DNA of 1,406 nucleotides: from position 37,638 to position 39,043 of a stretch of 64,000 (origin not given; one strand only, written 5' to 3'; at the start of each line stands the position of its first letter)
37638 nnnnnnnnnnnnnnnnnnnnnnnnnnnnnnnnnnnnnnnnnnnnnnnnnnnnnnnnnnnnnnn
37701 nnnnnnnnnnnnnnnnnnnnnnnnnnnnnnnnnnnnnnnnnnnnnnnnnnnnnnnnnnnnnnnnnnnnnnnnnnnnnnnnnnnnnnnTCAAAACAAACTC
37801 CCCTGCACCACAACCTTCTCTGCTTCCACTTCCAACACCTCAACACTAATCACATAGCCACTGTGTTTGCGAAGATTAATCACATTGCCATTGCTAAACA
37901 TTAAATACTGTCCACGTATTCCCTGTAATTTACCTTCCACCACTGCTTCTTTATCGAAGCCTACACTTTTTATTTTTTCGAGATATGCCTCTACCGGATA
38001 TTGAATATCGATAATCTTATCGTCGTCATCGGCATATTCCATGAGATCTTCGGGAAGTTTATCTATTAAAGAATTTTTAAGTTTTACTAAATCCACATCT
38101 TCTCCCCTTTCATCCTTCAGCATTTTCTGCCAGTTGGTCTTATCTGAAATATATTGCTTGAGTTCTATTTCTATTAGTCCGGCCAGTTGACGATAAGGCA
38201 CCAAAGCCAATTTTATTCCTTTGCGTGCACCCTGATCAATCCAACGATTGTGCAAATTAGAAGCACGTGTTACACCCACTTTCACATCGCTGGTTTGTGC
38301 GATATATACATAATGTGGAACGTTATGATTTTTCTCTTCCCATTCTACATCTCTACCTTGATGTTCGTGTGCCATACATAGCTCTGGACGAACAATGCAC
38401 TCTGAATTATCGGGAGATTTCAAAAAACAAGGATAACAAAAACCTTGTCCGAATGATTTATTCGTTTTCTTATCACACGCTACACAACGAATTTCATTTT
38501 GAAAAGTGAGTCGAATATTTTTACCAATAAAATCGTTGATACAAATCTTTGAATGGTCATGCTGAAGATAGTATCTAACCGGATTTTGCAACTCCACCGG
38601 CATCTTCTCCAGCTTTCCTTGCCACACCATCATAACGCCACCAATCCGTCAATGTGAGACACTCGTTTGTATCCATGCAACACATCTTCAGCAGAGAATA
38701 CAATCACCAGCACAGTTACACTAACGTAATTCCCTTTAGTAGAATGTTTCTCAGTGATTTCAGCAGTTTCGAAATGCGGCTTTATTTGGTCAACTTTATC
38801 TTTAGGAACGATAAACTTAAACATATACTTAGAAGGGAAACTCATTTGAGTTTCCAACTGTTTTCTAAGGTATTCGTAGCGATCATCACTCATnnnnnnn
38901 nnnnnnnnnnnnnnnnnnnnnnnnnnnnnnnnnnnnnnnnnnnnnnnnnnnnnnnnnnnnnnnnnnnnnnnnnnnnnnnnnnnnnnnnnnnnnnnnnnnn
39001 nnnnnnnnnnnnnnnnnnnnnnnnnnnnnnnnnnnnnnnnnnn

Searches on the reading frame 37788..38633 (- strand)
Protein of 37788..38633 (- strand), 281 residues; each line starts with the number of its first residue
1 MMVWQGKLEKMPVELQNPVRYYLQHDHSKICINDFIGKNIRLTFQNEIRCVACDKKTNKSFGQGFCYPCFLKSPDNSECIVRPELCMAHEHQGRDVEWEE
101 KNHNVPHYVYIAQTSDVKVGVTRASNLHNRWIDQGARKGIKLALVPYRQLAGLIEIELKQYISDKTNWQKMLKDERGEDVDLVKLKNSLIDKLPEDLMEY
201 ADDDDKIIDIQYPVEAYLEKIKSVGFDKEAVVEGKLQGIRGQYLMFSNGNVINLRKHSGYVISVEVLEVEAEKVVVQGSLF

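Call 11: search_protein_families(library=pfam, proteins=[window:37788-38633:-])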
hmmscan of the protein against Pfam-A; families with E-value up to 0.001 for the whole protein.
window:37788-38633:- (281 aa): 1 family
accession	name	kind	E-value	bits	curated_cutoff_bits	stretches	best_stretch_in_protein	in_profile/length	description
PF10977.13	DUF2797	-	2.5e-86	289.7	25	1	37-262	1-227/227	Protein of unknown function (DUF2797)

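Call 19: find_encoding_contigs(protein=window:37788-38633:-, flank=3000, max_places=10)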
Protein window:37788-38633:- (281 aa): no gene with exactly this product is on record in the collection.

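Call 20: find_homologous_proteins(query=window:37788-38633:-, max_evalue=1e-20)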
Query window:37788-38633:- (281 aa): 7614 proteins with E <= 1e-20 among 8000 candidates; the best 120 are listed.
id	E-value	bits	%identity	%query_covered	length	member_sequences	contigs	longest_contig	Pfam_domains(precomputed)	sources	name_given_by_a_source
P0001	1.7e-177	607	93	100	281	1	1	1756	PF10977.14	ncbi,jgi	jgi:hypothetical protein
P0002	1.7e-176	603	92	100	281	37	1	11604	PF10977.14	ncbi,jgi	jgi:hypothetical protein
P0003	8.2e-175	598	91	100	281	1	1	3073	PF10977.14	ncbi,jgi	jgi:hypothetical protein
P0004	2.0e-167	574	88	100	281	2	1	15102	PF10977.14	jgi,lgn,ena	-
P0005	2.3e-157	541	83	100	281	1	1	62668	PF10977.14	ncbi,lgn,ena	-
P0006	2.9e-152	524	84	100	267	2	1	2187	PF10977.14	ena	-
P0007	1.2e-147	509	78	100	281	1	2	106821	PF10977.14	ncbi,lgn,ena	-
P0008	3.0e-147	507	77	99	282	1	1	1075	PF10977.14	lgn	-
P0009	2.6e-145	501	77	100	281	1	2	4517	PF10977.14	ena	-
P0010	4.8e-145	500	75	100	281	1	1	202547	PF10977.14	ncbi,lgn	ncbi:MAG: DUF2797 domain-containing protein [Flavobacteriales bacterium]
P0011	1.8e-142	492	78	96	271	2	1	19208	PF10977.14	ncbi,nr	ncbi:MAG: DUF2797 domain-containing protein [Bacteroidetes bacterium]|nr:DUF2797 domain-containing p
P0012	5.3e-138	477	74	100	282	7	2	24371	PF10977.14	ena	-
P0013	1.1e-104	368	58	100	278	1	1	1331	PF10977.14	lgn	-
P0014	1.2e-101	358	59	94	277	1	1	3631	PF10977.14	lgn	-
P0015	1.9e-101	357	56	94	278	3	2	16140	PF10977.14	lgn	-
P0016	7.2e-101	355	56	96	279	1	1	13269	PF10977.14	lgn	-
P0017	1.4e-100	354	57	100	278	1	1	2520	PF10977.14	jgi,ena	-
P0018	1.5e-100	354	56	100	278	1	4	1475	PF10977.14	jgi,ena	-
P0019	2.7e-99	350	58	94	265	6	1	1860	PF10977.14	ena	-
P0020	4.2e-99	349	57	100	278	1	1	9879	PF10977.14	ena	-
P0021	5.8e-99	349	58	94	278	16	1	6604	PF10977.14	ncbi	-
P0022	8.9e-99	348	56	100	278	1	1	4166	PF10977.14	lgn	-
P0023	1.0e-98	348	58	93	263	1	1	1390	PF10977.14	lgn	-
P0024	3.7e-98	346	55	99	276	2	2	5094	PF10977.14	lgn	-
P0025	4.5e-98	346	56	99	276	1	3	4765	PF10977.14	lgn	-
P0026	5.1e-98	346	58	94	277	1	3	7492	PF10977.14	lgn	-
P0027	9.3e-98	345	57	92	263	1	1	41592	PF10977.14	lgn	-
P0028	1.7e-97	344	57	94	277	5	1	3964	PF10977.14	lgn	-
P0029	2.3e-97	344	56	95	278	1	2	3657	PF10977.14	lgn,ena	-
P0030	2.3e-97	344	56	95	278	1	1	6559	PF10977.14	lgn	-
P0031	2.4e-97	344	57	93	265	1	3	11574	PF10977.14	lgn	-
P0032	2.7e-97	343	59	93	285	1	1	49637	PF10977.14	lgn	-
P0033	3.1e-97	343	53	100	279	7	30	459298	PF10977.14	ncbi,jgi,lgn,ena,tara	tara:strand:- start:1847 stop:2686 length:840 start_codon:yes stop_codon:yes gene_type:complete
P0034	3.2e-97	343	55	100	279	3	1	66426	PF10977.14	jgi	jgi:hypothetical protein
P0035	3.5e-97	343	57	94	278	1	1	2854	PF10977.14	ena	-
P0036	5.5e-97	342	57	94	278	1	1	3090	PF10977.14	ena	-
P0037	6.6e-97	342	57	92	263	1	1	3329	PF10977.14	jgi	jgi:hypothetical protein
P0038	7.7e-97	342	57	94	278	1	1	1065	PF10977.14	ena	-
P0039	8.9e-97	342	57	94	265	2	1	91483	PF10977.14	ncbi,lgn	-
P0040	1.1e-96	341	57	92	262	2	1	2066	PF10977.14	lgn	-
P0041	1.4e-96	341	56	100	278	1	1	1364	PF10977.14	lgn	-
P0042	1.6e-96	341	54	100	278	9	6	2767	PF10977.14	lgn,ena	-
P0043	1.7e-96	341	55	98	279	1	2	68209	PF10977.14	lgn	-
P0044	2.6e-96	340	56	93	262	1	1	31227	PF10977.14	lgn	-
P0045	3.3e-96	340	56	92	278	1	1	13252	PF10977.14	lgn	-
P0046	3.9e-96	340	56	95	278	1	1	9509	PF10977.14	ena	-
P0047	4.6e-96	339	54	100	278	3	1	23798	PF10977.14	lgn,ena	-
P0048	4.6e-96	339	58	91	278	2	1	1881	PF10977.14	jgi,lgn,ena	-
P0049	5.9e-96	339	57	94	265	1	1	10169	PF10977.14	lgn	-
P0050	6.1e-96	339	55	100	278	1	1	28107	PF10977.14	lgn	-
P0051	6.8e-96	339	57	93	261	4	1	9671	PF10977.14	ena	-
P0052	9.7e-96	338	55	95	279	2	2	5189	PF10977.14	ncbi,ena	-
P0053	1.1e-95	338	56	92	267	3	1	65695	PF10977.14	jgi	jgi:hypothetical protein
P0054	1.3e-95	338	55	93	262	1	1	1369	PF10977.14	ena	-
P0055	1.4e-95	338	57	92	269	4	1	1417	PF10977.14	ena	-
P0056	1.5e-95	338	55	94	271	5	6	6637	PF10977.14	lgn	-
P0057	1.5e-95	338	57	91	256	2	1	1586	PF10977.14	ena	-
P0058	2.0e-95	337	56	93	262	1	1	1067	PF10977.14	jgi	jgi:hypothetical protein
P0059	2.5e-95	337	54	100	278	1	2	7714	PF10977.14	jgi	jgi:hypothetical protein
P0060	2.5e-95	337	55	93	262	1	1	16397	PF10977.14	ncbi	-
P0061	2.7e-95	337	57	94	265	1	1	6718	PF10977.14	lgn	-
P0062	2.9e-95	337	56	99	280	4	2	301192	PF10977.14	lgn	-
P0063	4.4e-95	336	54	92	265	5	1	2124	PF10977.14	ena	-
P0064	4.6e-95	336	55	93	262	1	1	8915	PF10977.14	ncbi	-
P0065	6.4e-95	336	55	93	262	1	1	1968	PF10977.14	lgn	-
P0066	1.4e-94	335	58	93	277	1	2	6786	PF10977.14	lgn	-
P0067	1.5e-94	334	55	96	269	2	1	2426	PF10977.14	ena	-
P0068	1.8e-94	334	55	100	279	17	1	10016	PF10977.14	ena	-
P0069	2.3e-94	334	57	94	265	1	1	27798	PF10977.14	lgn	-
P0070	3.2e-94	333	55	93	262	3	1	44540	PF10977.14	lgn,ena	-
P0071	3.2e-94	333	57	93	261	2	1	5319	PF10977.14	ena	-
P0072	3.7e-94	333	57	94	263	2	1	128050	PF10977.14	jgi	jgi:hypothetical protein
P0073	4.2e-94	333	54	95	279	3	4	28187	PF10977.14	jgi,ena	jgi:hypothetical protein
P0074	5.5e-94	333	52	94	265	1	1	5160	PF10977.14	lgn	-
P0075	5.9e-94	332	56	91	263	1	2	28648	PF10977.14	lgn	-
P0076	8.7e-94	332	56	92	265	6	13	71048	PF10977.14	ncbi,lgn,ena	-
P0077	1.0e-93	332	55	94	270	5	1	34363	PF10977.14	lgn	-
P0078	1.1e-93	332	57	90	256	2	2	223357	PF10977.14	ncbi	-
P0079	1.2e-93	331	54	96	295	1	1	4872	PF10977.14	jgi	-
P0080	1.2e-93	331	53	94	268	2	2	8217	PF10977.14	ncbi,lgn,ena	-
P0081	1.3e-93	331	55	100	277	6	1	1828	PF10977.14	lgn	-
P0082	1.4e-93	331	56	96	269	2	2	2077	PF10977.14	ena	-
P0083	1.5e-93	331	55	99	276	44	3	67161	PF10977.14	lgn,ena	-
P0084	1.6e-93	331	55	94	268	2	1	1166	PF10977.14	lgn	-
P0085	1.9e-93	331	56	94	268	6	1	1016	PF10977.14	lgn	-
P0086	2.0e-93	331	54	94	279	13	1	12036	PF10977.14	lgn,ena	-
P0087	2.3e-93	331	55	100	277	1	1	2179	PF10977.14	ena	-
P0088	2.4e-93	330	54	94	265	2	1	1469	PF10977.14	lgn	-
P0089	2.8e-93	330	54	93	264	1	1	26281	PF10977.14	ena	-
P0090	3.1e-93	330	53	93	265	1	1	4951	PF10977.14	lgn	-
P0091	3.1e-93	330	55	93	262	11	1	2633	PF10977.14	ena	-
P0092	3.3e-93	330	56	90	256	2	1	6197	PF10977.14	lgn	-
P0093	3.3e-93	330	55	94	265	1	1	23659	PF10977.14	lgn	-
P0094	3.7e-93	330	53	93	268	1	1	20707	PF10977.14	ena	-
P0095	4.1e-93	330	54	93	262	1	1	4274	PF10977.14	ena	-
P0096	4.3e-93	330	56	94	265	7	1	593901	PF10977.14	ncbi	-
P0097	4.7e-93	330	54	95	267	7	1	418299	PF10977.14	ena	-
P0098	4.8e-93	330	52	94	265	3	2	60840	PF10977.14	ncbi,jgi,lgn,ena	-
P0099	5.2e-93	329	54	94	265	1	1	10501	PF10977.14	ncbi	ncbi:MAG: DUF2797 domain-containing protein [Bacteroidota bacterium]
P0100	5.3e-93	329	55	92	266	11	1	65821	PF10977.14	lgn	-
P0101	5.8e-93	329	53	92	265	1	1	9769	PF10977.14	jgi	jgi:hypothetical protein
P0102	6.2e-93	329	54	92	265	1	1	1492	PF10977.14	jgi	jgi:hypothetical protein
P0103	6.9e-93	329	53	92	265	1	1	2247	PF10977.14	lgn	-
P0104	7.6e-93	329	56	94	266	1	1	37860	PF10977.14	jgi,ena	-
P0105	7.7e-93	329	56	93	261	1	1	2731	PF10977.14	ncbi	-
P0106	8.6e-93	329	56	93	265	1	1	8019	PF10977.14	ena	-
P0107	1.0e-92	328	54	93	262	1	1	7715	PF10977.14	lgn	-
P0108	1.0e-92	328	55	94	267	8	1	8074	PF10977.14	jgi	jgi:hypothetical protein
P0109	1.1e-92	328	54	93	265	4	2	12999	PF10977.14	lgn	-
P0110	1.2e-92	328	56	94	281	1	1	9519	PF10977.14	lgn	-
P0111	1.3e-92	328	55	98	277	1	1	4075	PF10977.14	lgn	-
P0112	1.8e-92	328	56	92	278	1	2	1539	PF10977.14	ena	-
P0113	1.9e-92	328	56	92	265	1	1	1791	PF10977.14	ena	-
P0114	2.0e-92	327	56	94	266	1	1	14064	PF10977.14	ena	-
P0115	2.1e-92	327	54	92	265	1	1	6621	PF10977.14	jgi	jgi:hypothetical protein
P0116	2.2e-92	327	56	93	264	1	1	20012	PF10977.14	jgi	jgi:hypothetical protein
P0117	2.6e-92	327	56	93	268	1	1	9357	PF10977.14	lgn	-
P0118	2.6e-92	327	55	93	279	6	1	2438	PF10977.14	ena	-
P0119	2.7e-92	327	55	94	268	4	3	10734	PF10977.14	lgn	-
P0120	3.2e-92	327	55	94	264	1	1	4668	PF10977.14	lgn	-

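Call 21: find_encoding_contigs(protein=P0002, flank=3000, max_places=4)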
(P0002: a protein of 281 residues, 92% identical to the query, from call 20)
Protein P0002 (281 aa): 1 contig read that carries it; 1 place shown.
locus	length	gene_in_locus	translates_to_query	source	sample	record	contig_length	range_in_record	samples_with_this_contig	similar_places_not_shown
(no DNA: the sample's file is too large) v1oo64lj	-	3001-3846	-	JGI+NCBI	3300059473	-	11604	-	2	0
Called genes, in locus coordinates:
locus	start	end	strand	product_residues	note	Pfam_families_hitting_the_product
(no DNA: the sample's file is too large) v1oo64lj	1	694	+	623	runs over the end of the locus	PF00005:ABC_tran, PF13555:AAA_29 (faint), PF02463:SMC_N (faint), PF13304:AAA_21 (faint), PF12848:ABC_tran_Xtn, PF00005:ABC_tran, PF16326:ABC_tran_CTD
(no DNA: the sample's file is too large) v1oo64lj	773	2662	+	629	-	PF12710:HAD, PF00389:2-Hacid_dh, PF02826:2-Hacid_dh_C, PF22629:ACT_AHAS_ss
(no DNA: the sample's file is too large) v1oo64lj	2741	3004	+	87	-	PF04359:DUF493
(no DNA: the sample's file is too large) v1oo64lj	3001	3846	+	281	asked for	PF10977:DUF2797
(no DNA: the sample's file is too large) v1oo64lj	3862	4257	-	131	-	-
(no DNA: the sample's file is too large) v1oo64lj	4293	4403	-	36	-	?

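Call 22: find_encoding_contigs(protein=P0004, flank=3000, max_places=4)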
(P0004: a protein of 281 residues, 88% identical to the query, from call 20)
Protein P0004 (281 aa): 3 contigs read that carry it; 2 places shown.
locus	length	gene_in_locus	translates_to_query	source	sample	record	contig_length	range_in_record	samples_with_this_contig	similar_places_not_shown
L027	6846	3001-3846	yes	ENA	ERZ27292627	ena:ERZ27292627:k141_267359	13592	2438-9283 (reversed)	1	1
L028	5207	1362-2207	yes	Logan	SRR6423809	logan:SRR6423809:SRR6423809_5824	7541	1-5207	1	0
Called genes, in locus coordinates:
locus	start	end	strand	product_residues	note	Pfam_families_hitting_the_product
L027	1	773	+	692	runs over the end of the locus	PF02366:PMT, PF13231:PMT_2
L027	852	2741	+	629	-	PF12710:HAD, PF00389:2-Hacid_dh, PF02826:2-Hacid_dh_C, PF22629:ACT_AHAS_ss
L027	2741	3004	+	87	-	PF04359:DUF493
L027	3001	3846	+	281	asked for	PF10977:DUF2797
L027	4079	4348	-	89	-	-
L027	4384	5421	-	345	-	PF00501:AMP-binding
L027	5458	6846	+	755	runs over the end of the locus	PF03176:MMPL, PF00873:ACR_tran (weak), PF02460:Patched (weak), PF12349:Sterol-sensing, PF03176:MMPL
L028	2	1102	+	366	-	?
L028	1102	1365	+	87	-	PF04359:DUF493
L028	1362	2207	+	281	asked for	PF10977:DUF2797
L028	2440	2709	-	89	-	-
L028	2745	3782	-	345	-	PF00501:AMP-binding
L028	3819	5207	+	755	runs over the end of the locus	PF03176:MMPL, PF00873:ACR_tran (weak), PF02460:Patched (weak), PF12349:Sterol-sensing, PF03176:MMPL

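Call 23: find_encoding_contigs(protein=P0005, flank=3000, max_places=4)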
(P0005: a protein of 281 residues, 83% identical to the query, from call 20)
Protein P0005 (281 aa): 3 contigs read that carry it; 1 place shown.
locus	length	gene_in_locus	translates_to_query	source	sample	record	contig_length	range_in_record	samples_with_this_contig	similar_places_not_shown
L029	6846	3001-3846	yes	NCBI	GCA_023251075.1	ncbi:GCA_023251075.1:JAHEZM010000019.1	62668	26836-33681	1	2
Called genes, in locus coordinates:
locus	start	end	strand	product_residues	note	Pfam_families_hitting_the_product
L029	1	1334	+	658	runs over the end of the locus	PF00515:TPR_1 (faint), PF07719:TPR_2 (faint), PF13181:TPR_8 (faint), PF13432:TPR_16 (faint), PF14559:TPR_19 (faint), PF13431:TPR_17 (faint), PF25068:ARM_TT21_4th (weak), PF00691:OmpA, +1 more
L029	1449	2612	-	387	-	-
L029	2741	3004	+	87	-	PF04359:DUF493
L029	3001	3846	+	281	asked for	PF10977:DUF2797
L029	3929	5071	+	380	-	PF00005:ABC_tran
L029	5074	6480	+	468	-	-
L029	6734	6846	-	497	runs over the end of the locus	PF07661:MORN_2 (faint)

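Call 24: find_encoding_contigs(protein=P0007, flank=3000, max_places=4)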
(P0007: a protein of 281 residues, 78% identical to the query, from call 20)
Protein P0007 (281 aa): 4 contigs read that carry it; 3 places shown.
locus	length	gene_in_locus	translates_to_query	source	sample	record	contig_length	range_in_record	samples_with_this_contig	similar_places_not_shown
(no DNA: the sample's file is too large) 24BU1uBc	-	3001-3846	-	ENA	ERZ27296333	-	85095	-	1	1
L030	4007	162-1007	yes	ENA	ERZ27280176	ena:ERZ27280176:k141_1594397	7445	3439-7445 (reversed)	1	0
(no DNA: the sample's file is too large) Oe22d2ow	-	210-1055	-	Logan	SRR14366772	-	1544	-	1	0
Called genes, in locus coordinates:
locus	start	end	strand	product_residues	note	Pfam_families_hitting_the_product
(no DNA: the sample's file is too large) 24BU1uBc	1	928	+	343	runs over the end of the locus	PF16819:DUF5074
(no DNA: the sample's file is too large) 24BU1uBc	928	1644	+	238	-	PF01902:Diphthami_syn_2_N, PF28410:Diphthami_syn_2_C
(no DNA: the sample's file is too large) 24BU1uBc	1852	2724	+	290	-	PF01263:Aldose_epim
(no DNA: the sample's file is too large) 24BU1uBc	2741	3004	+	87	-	PF04359:DUF493 (weak)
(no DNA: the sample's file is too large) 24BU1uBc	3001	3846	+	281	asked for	PF10977:DUF2797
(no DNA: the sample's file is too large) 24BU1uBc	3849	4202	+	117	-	-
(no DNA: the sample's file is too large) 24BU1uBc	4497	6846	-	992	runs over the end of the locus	PF00759:Glyco_hydro_9, PF19081:Ig_7, PF18962:Por_Secre_tail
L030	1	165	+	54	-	?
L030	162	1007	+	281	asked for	PF10977:DUF2797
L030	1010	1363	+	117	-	-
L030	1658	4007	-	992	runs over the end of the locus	PF00759:Glyco_hydro_9, PF19081:Ig_7, PF18962:Por_Secre_tail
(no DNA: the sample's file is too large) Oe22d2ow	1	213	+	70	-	?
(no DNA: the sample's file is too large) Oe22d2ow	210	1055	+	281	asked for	PF10977:DUF2797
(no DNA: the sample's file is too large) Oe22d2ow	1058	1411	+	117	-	-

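Call 27: find_encoding_contigs(protein=P0001, flank=3000, max_places=4)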
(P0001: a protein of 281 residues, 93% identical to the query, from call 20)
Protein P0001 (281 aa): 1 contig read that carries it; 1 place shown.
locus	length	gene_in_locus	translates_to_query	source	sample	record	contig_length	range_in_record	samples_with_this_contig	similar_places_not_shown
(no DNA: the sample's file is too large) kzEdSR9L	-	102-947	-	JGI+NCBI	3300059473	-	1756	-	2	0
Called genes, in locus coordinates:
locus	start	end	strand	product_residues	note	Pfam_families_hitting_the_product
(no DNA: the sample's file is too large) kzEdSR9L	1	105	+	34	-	?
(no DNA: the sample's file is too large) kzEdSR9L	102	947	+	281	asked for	PF10977:DUF2797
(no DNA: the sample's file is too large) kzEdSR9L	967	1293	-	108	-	-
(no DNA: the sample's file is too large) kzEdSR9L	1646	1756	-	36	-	?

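Call 28: find_encoding_contigs(protein=P0003, flank=3000, max_places=4)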
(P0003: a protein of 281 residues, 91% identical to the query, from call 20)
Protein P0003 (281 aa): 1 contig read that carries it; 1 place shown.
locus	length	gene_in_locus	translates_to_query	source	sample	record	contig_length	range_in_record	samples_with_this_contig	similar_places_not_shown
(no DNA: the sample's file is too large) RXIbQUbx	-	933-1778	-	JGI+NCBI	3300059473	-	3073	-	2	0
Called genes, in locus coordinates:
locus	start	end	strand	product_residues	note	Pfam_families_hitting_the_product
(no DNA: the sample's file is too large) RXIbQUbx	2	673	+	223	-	?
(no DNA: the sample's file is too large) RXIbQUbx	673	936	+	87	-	PF04359:DUF493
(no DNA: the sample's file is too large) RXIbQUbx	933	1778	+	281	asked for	PF10977:DUF2797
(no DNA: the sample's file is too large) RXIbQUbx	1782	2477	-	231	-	-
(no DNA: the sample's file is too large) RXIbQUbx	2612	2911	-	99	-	PF01541:GIY-YIG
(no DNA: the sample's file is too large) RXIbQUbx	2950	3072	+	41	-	?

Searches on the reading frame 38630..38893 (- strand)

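Call 11: search_protein_families(library=pfam, proteins=[window:38630-38893:-])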
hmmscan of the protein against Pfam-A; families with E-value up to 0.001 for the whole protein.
window:38630-38893:- (87 aa): 1 family
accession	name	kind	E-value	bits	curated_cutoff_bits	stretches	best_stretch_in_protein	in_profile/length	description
PF04359.20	DUF493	-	1.2e-08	35.8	24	1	15-83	2-79/84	Protein of unknown function (DUF493)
